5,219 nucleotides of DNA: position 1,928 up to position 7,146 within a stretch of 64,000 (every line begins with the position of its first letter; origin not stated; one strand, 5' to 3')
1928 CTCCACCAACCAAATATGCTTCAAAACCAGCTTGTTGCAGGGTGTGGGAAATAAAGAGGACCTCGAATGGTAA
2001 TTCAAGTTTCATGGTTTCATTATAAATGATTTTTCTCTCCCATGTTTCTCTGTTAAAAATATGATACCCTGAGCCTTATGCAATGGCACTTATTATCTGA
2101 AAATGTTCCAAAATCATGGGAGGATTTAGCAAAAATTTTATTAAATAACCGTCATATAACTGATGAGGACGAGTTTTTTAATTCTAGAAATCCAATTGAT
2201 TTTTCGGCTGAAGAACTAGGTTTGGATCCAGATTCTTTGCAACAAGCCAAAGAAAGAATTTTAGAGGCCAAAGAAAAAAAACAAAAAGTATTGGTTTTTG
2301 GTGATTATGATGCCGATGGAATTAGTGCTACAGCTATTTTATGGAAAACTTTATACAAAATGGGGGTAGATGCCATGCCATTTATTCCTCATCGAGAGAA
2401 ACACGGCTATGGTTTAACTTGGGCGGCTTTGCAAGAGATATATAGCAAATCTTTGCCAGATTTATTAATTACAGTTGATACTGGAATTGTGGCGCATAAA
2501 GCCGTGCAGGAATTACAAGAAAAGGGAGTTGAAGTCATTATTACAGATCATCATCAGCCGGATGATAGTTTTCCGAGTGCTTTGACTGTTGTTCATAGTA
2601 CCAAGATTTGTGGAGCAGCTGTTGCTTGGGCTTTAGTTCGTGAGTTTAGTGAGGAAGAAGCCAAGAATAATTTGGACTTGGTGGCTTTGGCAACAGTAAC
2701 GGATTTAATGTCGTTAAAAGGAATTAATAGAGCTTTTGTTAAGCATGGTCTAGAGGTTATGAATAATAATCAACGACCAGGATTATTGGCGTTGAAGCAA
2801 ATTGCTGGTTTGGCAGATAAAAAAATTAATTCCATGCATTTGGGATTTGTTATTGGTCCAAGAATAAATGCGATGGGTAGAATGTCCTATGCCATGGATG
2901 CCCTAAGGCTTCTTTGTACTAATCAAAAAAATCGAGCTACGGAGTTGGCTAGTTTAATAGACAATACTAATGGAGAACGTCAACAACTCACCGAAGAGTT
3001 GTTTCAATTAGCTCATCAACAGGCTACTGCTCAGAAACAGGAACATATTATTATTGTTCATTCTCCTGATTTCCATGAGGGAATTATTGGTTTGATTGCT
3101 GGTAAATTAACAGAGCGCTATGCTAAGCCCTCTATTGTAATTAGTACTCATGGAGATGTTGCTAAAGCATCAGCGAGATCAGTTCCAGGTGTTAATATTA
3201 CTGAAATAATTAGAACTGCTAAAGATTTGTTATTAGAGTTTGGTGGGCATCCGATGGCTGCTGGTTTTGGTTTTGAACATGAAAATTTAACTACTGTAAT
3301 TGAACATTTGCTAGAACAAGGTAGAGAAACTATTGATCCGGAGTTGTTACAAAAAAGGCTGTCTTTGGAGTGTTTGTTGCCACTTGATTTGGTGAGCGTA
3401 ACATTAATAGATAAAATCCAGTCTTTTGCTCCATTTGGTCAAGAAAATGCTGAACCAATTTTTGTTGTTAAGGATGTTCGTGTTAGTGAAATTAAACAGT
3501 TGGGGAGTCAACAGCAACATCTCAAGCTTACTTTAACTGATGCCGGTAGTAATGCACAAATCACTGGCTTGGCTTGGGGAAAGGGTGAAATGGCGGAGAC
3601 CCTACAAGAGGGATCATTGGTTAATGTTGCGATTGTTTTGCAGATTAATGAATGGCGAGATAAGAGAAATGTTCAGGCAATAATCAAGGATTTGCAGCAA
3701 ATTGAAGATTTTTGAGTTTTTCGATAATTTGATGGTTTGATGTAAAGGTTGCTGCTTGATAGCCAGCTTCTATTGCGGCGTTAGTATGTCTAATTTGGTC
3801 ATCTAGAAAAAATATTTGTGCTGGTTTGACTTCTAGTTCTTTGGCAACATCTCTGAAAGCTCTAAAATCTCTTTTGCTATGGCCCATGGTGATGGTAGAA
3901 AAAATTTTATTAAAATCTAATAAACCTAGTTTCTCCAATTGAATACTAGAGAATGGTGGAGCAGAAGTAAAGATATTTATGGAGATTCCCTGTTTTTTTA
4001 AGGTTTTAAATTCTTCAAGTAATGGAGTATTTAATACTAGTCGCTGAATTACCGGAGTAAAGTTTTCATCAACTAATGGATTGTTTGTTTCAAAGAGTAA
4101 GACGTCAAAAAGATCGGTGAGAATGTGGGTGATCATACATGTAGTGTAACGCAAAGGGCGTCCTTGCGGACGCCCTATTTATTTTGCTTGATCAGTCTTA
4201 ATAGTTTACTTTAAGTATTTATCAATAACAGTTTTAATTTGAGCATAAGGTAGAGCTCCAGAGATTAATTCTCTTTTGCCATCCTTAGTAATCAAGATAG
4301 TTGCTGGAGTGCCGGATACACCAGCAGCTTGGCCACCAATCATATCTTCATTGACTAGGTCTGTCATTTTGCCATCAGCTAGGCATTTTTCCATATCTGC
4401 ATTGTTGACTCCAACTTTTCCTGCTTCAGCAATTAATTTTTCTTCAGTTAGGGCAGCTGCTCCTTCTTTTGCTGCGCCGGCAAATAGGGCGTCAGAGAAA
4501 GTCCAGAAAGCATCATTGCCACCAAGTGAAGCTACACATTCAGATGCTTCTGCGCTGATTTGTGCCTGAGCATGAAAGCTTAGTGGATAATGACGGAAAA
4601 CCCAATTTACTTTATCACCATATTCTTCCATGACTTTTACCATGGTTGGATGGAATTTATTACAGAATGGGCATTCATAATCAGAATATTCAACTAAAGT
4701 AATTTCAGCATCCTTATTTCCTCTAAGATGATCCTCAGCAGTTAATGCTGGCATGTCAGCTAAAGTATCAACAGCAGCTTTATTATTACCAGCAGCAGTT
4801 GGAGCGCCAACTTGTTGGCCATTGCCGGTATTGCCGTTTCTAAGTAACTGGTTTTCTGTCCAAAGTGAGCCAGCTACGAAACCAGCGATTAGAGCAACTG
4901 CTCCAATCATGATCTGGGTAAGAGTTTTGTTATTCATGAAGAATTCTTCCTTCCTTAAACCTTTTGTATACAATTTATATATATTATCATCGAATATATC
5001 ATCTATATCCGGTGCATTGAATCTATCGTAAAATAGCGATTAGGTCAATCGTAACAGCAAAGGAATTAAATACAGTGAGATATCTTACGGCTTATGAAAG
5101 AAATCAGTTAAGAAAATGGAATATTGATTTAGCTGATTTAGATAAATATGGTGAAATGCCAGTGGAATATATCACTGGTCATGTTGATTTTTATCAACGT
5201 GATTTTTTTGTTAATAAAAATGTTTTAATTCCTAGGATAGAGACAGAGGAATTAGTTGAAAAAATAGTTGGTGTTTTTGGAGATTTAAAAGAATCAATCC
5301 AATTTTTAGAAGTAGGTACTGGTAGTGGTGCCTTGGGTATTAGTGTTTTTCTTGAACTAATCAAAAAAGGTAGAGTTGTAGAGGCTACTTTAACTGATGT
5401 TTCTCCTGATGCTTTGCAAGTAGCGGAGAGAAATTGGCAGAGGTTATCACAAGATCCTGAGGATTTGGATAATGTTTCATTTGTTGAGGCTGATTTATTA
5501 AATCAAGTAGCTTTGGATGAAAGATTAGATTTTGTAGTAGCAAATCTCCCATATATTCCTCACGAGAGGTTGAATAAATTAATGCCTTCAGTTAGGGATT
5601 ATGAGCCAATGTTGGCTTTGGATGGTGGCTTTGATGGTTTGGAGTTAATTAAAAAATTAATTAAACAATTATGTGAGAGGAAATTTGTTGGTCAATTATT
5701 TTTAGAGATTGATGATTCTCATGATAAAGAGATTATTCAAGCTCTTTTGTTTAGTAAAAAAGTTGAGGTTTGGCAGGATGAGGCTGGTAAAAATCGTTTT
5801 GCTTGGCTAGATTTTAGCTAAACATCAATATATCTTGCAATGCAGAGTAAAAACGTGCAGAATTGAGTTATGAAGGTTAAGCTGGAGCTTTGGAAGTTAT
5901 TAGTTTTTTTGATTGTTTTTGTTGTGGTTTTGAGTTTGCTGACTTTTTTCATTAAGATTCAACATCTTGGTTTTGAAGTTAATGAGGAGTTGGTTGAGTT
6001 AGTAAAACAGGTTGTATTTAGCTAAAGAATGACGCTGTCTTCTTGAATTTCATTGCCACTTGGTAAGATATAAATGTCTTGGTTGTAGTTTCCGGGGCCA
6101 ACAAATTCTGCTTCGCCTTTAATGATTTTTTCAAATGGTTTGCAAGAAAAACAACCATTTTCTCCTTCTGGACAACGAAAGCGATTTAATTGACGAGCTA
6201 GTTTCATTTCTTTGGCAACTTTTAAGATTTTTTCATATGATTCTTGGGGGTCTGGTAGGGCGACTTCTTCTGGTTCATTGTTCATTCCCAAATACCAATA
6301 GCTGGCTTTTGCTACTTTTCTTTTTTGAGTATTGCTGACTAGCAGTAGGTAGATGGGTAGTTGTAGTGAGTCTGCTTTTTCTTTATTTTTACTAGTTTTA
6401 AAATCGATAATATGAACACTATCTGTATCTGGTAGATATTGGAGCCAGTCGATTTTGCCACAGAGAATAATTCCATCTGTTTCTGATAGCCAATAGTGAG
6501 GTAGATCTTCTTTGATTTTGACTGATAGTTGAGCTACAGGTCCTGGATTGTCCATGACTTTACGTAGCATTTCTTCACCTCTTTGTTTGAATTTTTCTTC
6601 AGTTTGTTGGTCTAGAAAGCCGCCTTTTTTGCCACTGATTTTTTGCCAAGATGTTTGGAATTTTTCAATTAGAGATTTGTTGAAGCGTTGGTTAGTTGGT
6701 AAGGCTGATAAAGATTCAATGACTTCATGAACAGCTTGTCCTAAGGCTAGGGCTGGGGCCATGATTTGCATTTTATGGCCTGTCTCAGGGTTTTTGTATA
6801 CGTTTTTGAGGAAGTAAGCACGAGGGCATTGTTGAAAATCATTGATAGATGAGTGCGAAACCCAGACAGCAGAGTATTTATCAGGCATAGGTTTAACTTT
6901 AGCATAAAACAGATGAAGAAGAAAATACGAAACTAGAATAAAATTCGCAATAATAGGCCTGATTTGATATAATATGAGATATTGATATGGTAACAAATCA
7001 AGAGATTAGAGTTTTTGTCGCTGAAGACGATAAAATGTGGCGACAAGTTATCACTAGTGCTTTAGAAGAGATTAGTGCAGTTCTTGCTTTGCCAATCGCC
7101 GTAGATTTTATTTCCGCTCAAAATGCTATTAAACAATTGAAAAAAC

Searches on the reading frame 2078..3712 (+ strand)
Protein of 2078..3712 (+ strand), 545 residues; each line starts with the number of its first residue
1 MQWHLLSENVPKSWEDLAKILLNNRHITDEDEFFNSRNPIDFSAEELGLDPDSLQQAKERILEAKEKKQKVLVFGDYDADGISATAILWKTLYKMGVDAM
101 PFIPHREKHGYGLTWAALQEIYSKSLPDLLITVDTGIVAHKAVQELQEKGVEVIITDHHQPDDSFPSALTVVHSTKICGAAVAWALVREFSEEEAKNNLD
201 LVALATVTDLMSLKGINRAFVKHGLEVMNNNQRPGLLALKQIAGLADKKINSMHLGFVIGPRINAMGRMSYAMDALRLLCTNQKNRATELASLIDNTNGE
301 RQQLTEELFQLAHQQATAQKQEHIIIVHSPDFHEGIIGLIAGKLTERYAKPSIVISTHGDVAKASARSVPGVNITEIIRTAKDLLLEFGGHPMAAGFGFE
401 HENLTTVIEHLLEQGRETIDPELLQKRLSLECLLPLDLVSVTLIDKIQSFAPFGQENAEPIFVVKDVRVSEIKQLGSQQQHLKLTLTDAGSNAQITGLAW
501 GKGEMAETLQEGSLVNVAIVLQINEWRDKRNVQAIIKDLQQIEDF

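Call 8: search_protein_families(library=pfam, proteins=[window:2078-3712:+], max_evalue=0.01)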
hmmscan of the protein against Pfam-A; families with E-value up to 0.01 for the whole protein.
window:2078-3712:+ (545 aa): 4 families
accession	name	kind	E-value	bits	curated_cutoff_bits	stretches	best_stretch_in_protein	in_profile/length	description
PF17768.7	RecJ_OB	-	1.1e-28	99.9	27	1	432-538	3-107/107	RecJ OB domain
PF01368.27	DHH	-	8e-22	78.3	28.1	1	70-206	1-125/125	DHH family, N-terminal domain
PF02272.25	DHHA1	-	5.3e-14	53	25.9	1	327-411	7-96/102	DHHA1 domain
PF21169.3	Fan1_SAP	-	0.0088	16.5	27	0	294-317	22-45/64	Fanconi-associated nuclease 1, SAP subdomain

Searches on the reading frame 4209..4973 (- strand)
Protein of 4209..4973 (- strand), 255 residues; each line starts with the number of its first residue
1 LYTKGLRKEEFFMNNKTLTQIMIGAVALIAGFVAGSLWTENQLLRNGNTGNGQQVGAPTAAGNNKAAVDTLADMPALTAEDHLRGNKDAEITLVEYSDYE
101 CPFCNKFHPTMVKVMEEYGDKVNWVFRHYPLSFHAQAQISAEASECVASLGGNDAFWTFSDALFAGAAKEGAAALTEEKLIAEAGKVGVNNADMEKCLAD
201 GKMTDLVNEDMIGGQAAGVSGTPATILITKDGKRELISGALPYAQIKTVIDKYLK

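Call 8: search_protein_families(library=pfam, proteins=[window:4209-4973:-], max_evalue=0.01)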
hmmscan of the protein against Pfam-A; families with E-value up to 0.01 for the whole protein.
window:4209-4973:- (255 aa): 5 families
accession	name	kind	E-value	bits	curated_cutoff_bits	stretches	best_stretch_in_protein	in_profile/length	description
PF13462.12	Thioredoxin_4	-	4.7e-21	76.1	23.2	1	79-251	3-164/165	Thioredoxin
PF01323.26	DSBA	-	7.5e-15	55.7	25.6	1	92-249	1-189/191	DSBA-like thioredoxin domain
PF18400.7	Thioredoxin_12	-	2.9e-06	27.8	26.1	1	72-132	125-185/190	Thioredoxin-like domain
PF13098.12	Thioredoxin_2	-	4.9e-06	27.3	27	1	89-249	5-103/104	Thioredoxin-like domain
PF00085.26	Thioredoxin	-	0.00086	19.7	23.5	0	87-123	16-52/103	Thioredoxin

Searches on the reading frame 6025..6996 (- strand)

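Call 8: search_protein_families(library=pfam, proteins=[window:6025-6996:-], max_evalue=0.01)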
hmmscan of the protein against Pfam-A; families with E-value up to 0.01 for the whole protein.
window:6025-6996:- (324 aa): 3 families
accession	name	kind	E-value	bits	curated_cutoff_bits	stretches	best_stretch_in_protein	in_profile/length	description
PF12705.13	PDDEXK_1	-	4.2e-26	92.8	22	1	46-285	2-240/247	PD-(D/E)XK nuclease superfamily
PF01930.23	Cas_Cas4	-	3.1e-07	31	22.7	1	180-286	54-153/160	Domain of unknown function DUF83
PF12684.13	DUF3799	-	0.0029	17.8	26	1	47-206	1-133/233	PDDEXK-like domain of unknown function (DUF3799)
